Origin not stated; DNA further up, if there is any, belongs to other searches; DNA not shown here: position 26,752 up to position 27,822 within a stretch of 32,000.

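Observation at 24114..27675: Cluster of three divergent paralogues of an uncharacterised gluzincin-like (HExxH) family around a MarC-family gene, each in a different active-site state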

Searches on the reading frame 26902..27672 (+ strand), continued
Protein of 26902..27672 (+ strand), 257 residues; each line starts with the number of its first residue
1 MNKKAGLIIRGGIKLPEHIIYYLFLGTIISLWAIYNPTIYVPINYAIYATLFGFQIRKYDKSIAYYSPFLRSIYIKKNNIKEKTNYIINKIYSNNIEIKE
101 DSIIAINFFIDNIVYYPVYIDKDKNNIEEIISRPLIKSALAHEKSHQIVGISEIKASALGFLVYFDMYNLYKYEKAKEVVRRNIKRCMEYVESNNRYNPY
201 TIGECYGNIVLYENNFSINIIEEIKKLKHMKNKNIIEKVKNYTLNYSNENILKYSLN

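Call 41: find_encoding_contigs(protein=P0005, flank=5000, max_places=3)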
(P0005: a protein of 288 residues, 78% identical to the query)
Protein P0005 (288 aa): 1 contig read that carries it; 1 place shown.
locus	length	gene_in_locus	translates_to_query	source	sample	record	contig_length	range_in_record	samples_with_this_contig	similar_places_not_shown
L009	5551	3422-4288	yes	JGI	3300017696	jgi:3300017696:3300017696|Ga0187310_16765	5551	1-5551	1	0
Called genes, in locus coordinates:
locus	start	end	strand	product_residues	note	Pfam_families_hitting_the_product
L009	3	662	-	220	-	?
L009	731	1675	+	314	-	-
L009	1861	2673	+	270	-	-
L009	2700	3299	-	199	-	PF01914:MarC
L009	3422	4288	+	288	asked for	-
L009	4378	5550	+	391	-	?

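Call 75: fold_search(model_id=the predicted structure, library=viral)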
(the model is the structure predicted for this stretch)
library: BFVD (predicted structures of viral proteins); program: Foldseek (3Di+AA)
matches with E <= 10: 248; with E <= 0.001: 0
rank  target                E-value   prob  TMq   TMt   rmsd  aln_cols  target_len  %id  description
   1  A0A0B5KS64            4.0e-01  0.10  0.16  0.15  16.6       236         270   12  Nucleocapsid protein [Shuangao Insect Virus 1]
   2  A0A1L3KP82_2          4.4e-01  0.04  0.12  0.05  18.7       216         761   17  Uncharacterized protein [Hubei reo-like virus 6]
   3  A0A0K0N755            4.9e-01  0.11  0.19  0.08  18.6       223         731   11  Uncharacterized protein [Gordonia phage GMA2]
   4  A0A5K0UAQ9            5.5e-01  0.06  0.14  0.12  20.4       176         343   12  Serine/threonine protein kinase [Yasminevirus sp. GU-2018]
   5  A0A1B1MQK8            5.5e-01  0.06  0.13  0.05  19.9       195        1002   10  Mucin-like protein [Lymantria dispar multicapsid nuclear polyhedrosis virus]
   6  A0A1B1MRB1            8.0e-01  0.05  0.14  0.15  16.2       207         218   14  Uncharacterized protein [Pteropox virus]
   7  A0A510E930            8.5e-01  0.06  0.13  0.18  16.1       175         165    9  (no name in the UniProt tables at hand)
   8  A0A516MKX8            9.4e-01  0.06  0.16  0.07  29.7       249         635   13  (no name in the UniProt tables at hand)
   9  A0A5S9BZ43            9.4e-01  0.03  0.12  0.10  29.0       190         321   13  DNA topoisomerase (ATP-hydrolyzing) [Tenacibaculum phage PTm1]
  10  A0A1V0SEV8            1.0e+00  0.06  0.16  0.18  17.6       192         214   11  Thiaminase [Hokovirus HKV1]
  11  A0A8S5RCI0            1.1e+00  0.09  0.21  0.23  14.5       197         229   13  Uncharacterized protein [virus sp. ctmTa7]
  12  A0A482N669            1.1e+00  0.04  0.14  0.11  27.1       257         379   11  (no name in the UniProt tables at hand)
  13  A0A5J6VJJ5            1.3e+00  0.16  0.14  0.18  10.7        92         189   15  Minor capsid protein P8 central region domain-containing protein [Megaviridae environmental sample]
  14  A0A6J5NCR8            1.3e+00  0.08  0.16  0.12  12.9       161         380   11  CypX Cytochrome P450 [uncultured Caudovirales phage]
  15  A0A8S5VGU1            1.5e+00  0.04  0.13  0.10  15.7       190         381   10  Uncharacterized protein [Myoviridae sp. ctkfK18]
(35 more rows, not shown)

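Call 82: find_encoding_contigs(protein=P0040, flank=6000, max_places=3)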
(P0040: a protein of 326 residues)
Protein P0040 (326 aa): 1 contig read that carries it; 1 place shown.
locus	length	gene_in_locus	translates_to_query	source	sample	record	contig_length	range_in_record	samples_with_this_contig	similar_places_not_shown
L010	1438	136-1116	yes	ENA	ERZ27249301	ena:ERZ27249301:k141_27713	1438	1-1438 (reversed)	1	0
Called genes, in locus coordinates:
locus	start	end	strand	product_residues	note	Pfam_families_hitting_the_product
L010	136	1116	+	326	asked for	-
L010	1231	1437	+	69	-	?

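Call 83: find_encoding_contigs(protein=P0029, flank=6000, max_places=3)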
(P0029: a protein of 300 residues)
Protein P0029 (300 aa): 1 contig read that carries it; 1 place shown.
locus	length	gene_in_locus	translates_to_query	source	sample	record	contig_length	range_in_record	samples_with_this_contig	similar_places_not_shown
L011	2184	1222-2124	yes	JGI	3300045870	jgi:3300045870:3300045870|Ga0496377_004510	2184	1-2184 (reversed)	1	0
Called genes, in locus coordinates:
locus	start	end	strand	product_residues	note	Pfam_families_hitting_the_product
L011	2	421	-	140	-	?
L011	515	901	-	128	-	PF01914:MarC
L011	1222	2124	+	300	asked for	-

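Call 84: find_encoding_contigs(protein=P0027, flank=6000, max_places=3)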
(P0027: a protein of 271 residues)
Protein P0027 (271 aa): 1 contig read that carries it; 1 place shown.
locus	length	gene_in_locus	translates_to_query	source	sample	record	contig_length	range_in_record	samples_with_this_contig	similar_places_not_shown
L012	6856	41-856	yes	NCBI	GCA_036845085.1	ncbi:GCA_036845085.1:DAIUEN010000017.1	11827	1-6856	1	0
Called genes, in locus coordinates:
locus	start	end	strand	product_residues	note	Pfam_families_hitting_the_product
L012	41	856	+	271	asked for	-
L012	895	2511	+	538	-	PF01336:tRNA_anti-codon, PF00152:tRNA-synt_2, PF01409:tRNA-synt_2d (faint)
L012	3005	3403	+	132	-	-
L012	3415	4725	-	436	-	PF01336:tRNA_anti-codon, PF00152:tRNA-synt_2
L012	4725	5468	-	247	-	-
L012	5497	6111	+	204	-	PF06559:DCD_N, PF22769:DCD, PF00692:dUTPase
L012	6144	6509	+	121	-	PF17135:Ribosomal_L18 (weak)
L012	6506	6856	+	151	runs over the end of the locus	PF00572:Ribosomal_L13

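Call 85: find_encoding_contigs(protein=P0032, flank=6000, max_places=3)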
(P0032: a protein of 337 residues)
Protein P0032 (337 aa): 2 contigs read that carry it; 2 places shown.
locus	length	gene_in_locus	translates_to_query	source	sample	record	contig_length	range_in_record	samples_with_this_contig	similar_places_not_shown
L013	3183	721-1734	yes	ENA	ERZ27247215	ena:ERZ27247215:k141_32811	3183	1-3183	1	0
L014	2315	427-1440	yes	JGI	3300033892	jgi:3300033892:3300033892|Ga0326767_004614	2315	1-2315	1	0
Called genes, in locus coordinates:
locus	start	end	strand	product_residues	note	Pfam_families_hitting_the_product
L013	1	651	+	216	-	?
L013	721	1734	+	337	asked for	-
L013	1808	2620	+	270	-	-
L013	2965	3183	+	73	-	?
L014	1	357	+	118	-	?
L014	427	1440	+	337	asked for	-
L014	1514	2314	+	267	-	?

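Call 86: find_encoding_contigs(protein=P0039, flank=6000, max_places=3)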
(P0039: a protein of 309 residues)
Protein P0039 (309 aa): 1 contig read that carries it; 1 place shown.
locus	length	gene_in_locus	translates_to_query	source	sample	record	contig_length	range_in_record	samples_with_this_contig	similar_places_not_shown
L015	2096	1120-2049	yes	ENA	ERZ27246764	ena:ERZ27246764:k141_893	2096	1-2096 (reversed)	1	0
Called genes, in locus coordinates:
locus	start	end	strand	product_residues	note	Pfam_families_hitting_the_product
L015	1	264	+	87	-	?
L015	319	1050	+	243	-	-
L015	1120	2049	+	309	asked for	-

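Call 105: search_solved_structures(query=A1, max_evalue=10, show_alignments=2)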
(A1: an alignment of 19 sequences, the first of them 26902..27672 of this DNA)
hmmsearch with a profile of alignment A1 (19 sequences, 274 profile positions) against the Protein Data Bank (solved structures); distinct sequences matched with E-value up to 10: 0.
